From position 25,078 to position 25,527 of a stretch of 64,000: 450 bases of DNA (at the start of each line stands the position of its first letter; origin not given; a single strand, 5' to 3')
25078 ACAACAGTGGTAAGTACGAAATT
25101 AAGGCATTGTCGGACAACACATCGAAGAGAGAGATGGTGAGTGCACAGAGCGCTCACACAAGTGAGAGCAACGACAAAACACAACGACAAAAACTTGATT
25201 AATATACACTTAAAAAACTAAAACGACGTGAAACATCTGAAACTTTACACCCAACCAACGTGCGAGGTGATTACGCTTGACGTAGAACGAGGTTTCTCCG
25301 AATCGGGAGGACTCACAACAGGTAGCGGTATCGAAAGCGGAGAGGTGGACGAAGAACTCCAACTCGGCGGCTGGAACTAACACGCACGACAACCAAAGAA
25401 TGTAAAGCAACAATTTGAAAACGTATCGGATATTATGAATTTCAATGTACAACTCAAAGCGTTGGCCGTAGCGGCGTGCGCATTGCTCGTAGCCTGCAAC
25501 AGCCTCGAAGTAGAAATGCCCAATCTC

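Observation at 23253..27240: Tandem modules of a conserved, unannotated small acidic peptide plus a fimbrillin-like lipoprotein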

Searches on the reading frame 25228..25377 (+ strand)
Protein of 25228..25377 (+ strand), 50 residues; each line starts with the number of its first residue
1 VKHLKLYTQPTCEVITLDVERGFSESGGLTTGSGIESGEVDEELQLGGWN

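Call 3: search_protein_families(library=pfam, proteins=[window:25228-25377:+], max_evalue=1)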
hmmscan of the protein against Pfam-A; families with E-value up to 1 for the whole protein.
window:25228-25377:+ (50 aa): 0 families

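Call 4: search_protein_families(library=ncbifam, proteins=[window:25228-25377:+], max_evalue=1)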
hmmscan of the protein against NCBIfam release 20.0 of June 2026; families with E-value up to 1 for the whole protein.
window:25228-25377:+ (50 aa): 0 families

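Call 9: find_homologous_proteins(query=A1, max_evalue=10)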
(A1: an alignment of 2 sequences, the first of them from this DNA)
Query A1 (2 sequences) (50 aa, profile of the alignment): 4 proteins with E <= 10 among 4 candidates.
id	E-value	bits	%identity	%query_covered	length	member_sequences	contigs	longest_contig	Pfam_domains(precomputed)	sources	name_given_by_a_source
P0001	1.2e-30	123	100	100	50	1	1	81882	-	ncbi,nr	ncbi:MAG: hypothetical protein IJ014_05495 [Rikenellaceae bacterium]|nr:hypothetical protein [Rikene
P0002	4.5e-17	79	62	52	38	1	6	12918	-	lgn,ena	-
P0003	4.4e-11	60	58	76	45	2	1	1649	-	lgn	-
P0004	5.3e-10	57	56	64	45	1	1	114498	-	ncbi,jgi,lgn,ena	-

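Call 11: find_encoding_contigs(protein=P0004, flank=8000, max_places=6)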
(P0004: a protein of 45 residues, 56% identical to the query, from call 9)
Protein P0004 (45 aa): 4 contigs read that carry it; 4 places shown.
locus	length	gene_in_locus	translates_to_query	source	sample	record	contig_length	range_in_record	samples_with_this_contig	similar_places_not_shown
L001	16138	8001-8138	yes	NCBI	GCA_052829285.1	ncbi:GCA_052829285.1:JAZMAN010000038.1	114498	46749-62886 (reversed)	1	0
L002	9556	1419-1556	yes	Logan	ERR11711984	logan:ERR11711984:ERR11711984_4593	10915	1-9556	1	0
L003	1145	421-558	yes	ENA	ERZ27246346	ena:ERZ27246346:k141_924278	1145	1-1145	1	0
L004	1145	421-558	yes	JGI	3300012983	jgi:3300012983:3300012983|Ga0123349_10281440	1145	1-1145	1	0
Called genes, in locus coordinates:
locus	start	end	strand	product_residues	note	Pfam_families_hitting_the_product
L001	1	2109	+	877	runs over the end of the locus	PF00690:Cation_ATPase_N, PF00122:E1-E2_ATPase, PF00702:Hydrolase, PF13246:Cation_ATPase, PF12710:HAD (weak), PF08282:Hydrolase_3 (faint), PF00689:Cation_ATPase_C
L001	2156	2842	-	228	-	PF09365:DUF2461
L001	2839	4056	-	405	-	PF01136:Peptidase_U32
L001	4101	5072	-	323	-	PF00348:polyprenyl_synt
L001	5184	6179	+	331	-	PF00480:ROK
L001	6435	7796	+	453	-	PF01553:Acyltransferase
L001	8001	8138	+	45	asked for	-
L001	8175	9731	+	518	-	-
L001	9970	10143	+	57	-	-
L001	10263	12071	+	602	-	PF13149:Mfa_like_1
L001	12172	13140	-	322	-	PF20511:PMI_typeI_cat, PF07883:Cupin_2 (faint), PF02311:AraC_binding (faint), PF21621:MPI_cupin_dom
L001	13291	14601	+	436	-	PF03631:Virul_fac_BrkB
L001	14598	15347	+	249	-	PF10728:DUF2520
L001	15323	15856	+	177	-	PF00702:Hydrolase (faint)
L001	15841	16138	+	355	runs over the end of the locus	PF01565:FAD_binding_4, PF02873:MurB_C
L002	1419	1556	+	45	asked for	-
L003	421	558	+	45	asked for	-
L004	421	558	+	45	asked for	-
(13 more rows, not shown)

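Call 12: find_encoding_contigs(protein=P0003, flank=8000, max_places=6)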
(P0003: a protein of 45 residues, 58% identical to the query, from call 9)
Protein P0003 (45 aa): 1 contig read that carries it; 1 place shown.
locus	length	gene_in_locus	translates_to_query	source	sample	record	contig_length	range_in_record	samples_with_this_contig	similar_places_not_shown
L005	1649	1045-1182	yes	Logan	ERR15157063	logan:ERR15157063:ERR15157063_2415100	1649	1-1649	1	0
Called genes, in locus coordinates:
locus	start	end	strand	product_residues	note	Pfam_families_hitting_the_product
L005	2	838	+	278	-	?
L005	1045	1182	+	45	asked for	-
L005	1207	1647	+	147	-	?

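Call 29: find_related_loci(query=A3, collection=genome_contigs, flank=5000)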
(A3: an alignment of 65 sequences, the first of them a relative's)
Query A3 (50 aa) in genome_contigs; peptide patterns used: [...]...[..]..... (x = any residue, [..] = any of these).
175 stretches matched a pattern; 1 encode a relative of the query (tblastn E <= 1e-3); 1 distinct loci.
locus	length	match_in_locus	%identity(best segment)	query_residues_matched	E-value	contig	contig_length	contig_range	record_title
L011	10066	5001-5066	64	7-28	3e-6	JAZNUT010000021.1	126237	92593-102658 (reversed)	MAG: Candidatus Egerieisoma sp. isolate T1900044796_TS20190262.MAGScoT_cleanbin_000005 SGB_2679_k141_58346, whole genome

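Call 35: search_protein_representatives(alignment_id=A3)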
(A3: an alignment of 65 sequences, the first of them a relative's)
Query: 65 sequences, 42 profile positions. Proteins with E-value up to 0.001 (for the whole library): 2806; up to 1e-10: 65; up to 1e-30: 0. The best 150 are listed.
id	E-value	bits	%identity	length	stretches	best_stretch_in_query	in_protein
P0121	8.8e-14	66.7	-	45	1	1-41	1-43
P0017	1.6e-13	65.9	-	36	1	1-34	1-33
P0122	3.4e-13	64.8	-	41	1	1-37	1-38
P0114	4.7e-13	64.4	-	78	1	1-40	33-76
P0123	5.4e-13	64.2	-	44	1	1-41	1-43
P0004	7.8e-13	63.7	-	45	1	1-40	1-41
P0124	1.2e-12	63.1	-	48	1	1-40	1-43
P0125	1.3e-12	63.0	-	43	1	1-41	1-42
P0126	1.6e-12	62.7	-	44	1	1-35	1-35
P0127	2.0e-12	62.4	-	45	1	1-40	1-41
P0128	2.8e-12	61.9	-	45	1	1-33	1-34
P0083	2.9e-12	61.9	-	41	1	1-34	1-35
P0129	2.9e-12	61.9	-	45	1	1-41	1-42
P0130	3.1e-12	61.8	-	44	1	1-38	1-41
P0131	3.5e-12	61.6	-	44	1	1-42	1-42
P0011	5.9e-12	60.9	-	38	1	1-35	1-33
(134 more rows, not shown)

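Call 36: list_cluster_members(proteins=[P0041, P0059, P0011, P0049, P0051, P0004, P0086, P0043, P0038, P0028])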
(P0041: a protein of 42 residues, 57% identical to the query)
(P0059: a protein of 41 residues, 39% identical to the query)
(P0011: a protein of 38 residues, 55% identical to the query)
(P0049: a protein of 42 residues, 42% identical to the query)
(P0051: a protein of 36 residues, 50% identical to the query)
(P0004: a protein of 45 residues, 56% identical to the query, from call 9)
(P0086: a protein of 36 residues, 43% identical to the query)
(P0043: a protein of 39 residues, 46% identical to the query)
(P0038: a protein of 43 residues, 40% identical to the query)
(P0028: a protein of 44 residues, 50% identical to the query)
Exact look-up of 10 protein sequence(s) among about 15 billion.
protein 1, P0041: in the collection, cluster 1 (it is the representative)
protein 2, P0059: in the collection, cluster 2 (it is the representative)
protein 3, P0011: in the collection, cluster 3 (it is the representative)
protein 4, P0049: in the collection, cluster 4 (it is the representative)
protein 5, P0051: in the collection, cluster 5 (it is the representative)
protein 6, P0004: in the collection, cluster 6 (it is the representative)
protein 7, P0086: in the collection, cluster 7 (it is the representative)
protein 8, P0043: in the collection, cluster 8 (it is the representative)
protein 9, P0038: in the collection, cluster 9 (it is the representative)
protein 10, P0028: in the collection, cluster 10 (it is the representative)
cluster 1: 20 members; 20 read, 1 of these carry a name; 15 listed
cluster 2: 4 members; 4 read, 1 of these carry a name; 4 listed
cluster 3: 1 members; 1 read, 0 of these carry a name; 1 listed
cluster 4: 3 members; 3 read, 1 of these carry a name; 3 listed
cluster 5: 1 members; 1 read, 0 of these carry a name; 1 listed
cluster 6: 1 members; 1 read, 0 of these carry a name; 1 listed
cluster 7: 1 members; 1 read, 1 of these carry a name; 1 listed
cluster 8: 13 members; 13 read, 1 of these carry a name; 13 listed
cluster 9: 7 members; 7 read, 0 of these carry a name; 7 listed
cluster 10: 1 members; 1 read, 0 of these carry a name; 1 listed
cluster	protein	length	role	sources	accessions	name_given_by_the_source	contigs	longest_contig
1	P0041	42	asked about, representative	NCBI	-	-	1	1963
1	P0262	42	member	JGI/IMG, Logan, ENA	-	hypothetical protein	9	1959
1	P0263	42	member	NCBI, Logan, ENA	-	-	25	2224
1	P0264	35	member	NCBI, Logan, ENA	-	-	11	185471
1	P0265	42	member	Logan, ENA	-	-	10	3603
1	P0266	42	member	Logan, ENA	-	-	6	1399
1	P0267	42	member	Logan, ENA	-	-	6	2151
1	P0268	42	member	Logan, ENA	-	-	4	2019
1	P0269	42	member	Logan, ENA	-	-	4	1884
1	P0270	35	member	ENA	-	-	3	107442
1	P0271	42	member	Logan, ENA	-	-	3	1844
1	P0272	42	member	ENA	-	-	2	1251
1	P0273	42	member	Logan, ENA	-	-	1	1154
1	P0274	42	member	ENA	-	-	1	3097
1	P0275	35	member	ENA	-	-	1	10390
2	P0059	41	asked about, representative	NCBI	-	-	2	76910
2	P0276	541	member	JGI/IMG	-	hypothetical protein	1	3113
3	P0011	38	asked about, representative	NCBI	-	-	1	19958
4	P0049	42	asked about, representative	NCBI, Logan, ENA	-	-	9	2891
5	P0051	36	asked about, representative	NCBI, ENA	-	-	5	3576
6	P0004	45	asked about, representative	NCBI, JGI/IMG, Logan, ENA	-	-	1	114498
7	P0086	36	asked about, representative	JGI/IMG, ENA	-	hypothetical protein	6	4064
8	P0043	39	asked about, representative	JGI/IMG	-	-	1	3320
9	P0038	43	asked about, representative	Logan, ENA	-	-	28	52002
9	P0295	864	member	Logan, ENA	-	-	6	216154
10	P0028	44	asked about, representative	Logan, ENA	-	-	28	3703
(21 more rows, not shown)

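Call 43: search_protein_families(library=pfam, proteins=[L011:5127-6785:+], max_evalue=0.1)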
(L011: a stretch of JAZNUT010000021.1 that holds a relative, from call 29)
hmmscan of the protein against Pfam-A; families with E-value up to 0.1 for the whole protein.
L011:5127-6785:+ (553 aa): 2 families
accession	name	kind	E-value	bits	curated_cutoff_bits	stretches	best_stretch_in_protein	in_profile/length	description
PF14717.12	DUF4465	-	1e-32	114.3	25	1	397-549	21-176/176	Domain of unknown function (DUF4465)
PF15415.12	Mfa_like_2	-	0.0057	16.2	20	1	135-252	155-281/303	Fimbrillin-like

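Call 76: predict_structure(alignment_id=A3)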
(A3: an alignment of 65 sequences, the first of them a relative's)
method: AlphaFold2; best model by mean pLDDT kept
length: 50 residues; sequences in the alignment: 65
mean_pLDDT: 66.5   pTM: 0.22
mean pLDDT of the five models: 66.5, 66.0, 65.8, 65.2, 64.2
residues with pLDDT >= 90: 6; 70-90: 13; 50-70: 25; < 50: 6
segments of 3 or more residues with pLDDT < 50: none
pLDDT, mean of each block of 10 residues (from residue 1): 79 88 60 52 53
secondary structure: DSSP gave nothing for this model
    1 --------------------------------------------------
elements in order:

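Call 93: search_protein_families(library=pfam, proteins=[L011:7-1407:+, L011:1820-4060:+, L011:6801-7754:+, L011:7757-8827:+], max_evalue=0.001)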
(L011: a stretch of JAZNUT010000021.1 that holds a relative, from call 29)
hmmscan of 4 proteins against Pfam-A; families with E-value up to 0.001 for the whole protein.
L011:7-1407:+ (467 aa): 1 family
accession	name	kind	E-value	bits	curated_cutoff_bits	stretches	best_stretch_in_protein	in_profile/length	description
PF01120.23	Alpha_L_fucos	-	3.3e-46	158.8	25.2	1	13-185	185-345/345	Alpha-L-fucosidase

L011:1820-4060:+ (747 aa): 2 families
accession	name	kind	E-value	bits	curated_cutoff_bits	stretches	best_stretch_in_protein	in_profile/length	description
PF13597.11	NRDD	-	5.3e-192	639.8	26.2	1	113-746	1-562/562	Anaerobic ribonucleoside-triphosphate reductase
PF03477.21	ATP-cone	-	3.5e-22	79.2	25.8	1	4-88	2-87/88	ATP cone domain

L011:6801-7754:+ (318 aa): 0 families

L011:7757-8827:+ (357 aa): 2 families
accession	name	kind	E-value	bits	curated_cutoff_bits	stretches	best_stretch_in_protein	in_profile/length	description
PF16819.11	DUF5074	-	1.3e-23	84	27.2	1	39-254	1-220/353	Domain of unknown function (DUF5074)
PF05096.18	Glu_cyclase_2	-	0.00051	20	22.3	0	46-206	53-205/249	Glutamine cyclotransferase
